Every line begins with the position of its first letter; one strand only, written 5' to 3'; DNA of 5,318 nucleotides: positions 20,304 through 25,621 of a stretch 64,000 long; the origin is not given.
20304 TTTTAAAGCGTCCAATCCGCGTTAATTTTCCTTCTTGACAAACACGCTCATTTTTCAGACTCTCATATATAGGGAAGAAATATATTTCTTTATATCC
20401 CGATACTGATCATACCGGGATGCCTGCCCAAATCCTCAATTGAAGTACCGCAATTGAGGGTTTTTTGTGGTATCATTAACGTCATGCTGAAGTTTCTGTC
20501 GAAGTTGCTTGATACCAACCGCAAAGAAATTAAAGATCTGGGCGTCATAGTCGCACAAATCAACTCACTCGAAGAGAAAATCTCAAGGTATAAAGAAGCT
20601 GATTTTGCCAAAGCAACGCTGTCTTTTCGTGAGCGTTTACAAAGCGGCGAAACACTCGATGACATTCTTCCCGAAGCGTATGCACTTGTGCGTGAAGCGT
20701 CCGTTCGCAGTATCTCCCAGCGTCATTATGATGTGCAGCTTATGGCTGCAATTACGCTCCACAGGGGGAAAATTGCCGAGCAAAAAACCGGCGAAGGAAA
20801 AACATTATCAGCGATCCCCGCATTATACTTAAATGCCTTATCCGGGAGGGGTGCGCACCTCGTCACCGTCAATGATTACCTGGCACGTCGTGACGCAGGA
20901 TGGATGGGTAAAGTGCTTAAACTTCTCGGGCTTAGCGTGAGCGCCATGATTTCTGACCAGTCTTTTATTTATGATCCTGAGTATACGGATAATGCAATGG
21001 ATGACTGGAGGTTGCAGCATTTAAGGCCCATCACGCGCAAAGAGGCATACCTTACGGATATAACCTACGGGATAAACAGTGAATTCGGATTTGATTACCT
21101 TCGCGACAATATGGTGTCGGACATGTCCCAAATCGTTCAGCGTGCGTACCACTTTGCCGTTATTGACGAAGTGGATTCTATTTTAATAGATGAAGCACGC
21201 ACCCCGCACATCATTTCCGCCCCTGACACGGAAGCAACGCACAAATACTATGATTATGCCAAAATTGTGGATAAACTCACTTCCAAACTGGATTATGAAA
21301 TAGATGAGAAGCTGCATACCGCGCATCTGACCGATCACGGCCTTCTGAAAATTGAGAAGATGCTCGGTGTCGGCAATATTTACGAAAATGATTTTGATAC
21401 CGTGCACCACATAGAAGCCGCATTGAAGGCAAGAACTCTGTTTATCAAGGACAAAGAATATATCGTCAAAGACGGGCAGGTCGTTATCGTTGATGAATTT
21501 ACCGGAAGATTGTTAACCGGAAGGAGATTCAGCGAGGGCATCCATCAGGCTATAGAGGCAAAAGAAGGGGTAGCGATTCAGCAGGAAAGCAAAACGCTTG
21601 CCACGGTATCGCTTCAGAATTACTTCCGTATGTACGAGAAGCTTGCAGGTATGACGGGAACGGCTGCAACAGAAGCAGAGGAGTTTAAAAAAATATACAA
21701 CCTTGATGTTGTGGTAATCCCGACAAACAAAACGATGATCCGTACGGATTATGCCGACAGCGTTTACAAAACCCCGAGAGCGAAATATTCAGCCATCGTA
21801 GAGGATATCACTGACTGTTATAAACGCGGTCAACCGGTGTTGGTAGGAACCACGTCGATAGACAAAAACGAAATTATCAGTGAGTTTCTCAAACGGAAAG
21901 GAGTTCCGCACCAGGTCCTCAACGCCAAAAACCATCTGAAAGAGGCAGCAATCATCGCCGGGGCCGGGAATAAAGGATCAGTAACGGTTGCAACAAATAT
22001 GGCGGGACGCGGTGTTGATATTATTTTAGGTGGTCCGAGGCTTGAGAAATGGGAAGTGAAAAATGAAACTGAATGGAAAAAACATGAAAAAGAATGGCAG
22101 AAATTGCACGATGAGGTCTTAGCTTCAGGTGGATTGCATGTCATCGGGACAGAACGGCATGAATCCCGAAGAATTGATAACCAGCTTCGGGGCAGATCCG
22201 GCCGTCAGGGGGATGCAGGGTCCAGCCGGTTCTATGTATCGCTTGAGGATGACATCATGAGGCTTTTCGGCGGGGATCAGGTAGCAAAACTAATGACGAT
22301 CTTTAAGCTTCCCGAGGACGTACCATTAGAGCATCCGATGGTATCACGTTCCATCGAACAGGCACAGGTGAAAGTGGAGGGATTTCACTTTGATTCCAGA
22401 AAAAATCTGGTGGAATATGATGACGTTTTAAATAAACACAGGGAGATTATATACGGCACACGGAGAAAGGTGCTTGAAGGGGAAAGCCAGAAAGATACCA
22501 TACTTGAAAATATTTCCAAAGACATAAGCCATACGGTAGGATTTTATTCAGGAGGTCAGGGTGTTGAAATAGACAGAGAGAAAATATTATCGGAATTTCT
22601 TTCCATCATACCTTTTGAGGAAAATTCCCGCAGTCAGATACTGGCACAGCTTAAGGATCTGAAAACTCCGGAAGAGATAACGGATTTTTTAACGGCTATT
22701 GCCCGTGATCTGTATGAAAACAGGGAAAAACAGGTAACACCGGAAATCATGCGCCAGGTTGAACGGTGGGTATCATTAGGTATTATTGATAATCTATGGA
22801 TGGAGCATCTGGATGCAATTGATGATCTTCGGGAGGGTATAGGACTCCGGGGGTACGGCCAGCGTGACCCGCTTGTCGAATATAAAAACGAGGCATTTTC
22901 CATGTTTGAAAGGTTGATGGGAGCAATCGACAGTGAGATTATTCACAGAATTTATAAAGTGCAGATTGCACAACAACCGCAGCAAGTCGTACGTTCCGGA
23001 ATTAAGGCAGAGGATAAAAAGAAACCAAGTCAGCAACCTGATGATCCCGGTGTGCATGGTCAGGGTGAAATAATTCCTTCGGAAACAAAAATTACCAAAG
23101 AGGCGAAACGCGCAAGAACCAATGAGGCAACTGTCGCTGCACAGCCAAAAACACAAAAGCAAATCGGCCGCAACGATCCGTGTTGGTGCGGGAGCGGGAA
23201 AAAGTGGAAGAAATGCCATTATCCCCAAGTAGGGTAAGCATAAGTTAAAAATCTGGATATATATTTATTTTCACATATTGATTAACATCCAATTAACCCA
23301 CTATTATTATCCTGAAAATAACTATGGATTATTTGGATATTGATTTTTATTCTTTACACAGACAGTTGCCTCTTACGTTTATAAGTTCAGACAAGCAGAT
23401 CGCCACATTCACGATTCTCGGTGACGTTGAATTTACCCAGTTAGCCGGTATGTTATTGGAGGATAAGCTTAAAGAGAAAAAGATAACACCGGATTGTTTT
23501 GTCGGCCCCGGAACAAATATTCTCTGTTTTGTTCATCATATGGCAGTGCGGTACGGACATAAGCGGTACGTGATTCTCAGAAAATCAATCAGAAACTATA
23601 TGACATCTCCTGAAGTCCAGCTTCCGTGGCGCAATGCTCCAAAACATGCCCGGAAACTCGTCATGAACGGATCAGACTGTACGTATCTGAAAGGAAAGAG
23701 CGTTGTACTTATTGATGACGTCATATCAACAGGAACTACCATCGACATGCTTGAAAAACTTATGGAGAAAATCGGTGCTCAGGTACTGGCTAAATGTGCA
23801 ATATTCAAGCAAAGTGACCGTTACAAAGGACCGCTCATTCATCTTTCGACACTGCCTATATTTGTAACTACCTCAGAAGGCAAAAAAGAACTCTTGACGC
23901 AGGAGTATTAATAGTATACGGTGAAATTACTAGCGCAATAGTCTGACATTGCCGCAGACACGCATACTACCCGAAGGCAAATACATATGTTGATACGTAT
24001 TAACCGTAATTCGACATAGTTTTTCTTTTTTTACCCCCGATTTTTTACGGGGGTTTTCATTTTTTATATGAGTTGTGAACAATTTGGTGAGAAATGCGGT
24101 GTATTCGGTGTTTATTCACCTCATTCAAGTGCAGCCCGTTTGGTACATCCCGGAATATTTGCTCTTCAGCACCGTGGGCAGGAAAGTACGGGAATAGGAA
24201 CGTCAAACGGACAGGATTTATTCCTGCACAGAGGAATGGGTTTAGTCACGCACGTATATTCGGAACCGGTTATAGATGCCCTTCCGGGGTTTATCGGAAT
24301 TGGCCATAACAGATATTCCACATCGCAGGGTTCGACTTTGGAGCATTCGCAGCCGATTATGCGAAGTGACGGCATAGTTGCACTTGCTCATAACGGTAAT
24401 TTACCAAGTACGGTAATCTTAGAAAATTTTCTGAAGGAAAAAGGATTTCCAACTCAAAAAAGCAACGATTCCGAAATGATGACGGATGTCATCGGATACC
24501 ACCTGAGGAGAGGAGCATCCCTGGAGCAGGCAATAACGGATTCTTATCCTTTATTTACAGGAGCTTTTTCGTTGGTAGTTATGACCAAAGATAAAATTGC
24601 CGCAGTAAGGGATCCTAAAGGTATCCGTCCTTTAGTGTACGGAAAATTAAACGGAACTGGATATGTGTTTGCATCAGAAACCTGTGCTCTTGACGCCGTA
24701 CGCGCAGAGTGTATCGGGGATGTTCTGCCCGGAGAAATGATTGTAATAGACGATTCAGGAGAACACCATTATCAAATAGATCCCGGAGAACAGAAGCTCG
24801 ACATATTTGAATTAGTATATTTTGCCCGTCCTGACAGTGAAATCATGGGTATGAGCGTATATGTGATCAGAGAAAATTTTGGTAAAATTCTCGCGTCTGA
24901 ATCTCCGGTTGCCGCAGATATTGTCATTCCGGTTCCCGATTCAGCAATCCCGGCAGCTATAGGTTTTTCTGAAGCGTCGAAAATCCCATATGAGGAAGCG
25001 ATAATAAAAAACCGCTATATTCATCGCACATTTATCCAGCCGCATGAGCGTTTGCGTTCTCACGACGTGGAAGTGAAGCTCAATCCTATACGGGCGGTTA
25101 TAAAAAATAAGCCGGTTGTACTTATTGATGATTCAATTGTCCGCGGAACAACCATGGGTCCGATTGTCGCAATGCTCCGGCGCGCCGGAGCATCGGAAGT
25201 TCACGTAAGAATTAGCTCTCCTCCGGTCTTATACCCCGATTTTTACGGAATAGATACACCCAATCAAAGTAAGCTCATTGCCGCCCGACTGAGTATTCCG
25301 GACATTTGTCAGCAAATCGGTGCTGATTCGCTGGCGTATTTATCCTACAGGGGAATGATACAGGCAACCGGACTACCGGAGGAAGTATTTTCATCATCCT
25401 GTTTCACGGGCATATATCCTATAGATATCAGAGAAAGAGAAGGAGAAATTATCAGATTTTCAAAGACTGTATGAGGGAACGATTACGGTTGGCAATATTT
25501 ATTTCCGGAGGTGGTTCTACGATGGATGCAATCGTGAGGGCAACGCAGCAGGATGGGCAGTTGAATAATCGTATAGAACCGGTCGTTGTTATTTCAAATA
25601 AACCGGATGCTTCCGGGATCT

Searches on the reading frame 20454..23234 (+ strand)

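Call 65: search_protein_families(library=pfam, proteins=[window:20454-23234:+], max_evalue=0.00001)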
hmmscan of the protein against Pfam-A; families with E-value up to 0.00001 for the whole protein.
window:20454-23234:+ (927 aa): 5 families
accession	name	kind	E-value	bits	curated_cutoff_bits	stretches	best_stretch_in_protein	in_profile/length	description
PF07517.20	SecA_DEAD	-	9.4e-111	370.1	24.6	1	18-412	4-290/290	SecA DEAD-like domain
PF21090.3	P-loop_SecA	-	1.4e-85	286.5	27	1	428-622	2-205/205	SecA P-loop domain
PF07516.18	SecA_SW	-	3.7e-61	207.1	26.7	1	624-837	1-200/200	SecA Wing and Scaffold domain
PF01043.26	SecA_PP_bind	-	2.3e-37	128.4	23.5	1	261-368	2-110/110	SecA preprotein cross-linking domain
PF02810.21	SEC-C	-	1.3e-09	38.2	20.4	1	906-924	1-19/19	SEC-C motif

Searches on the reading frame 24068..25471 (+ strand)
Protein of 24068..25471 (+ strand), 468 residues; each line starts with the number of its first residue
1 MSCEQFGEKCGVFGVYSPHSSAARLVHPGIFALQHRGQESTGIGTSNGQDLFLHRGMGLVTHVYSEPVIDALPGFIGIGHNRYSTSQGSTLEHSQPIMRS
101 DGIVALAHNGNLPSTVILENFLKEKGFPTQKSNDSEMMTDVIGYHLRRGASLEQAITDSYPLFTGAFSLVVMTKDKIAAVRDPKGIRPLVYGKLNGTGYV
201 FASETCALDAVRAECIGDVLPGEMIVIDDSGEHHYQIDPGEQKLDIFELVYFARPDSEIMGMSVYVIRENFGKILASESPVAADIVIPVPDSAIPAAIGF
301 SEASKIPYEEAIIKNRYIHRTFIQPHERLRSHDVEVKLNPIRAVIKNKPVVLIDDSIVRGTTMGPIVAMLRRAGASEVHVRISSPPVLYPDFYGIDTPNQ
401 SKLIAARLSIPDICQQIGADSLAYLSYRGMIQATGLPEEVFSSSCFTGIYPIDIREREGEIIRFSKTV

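Call 65: search_protein_families(library=pfam, proteins=[window:24068-25471:+], max_evalue=0.00001)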
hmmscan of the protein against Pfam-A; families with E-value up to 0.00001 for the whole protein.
window:24068-25471:+ (468 aa): 2 families
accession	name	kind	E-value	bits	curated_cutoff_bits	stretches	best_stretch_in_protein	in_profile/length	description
PF13522.11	GATase_6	-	8.1e-15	55.4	27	1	76-204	12-130/130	Glutamine amidotransferase domain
PF13537.11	GATase_7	-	1.1e-14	54.9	25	1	90-209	9-122/123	Glutamine amidotransferase domain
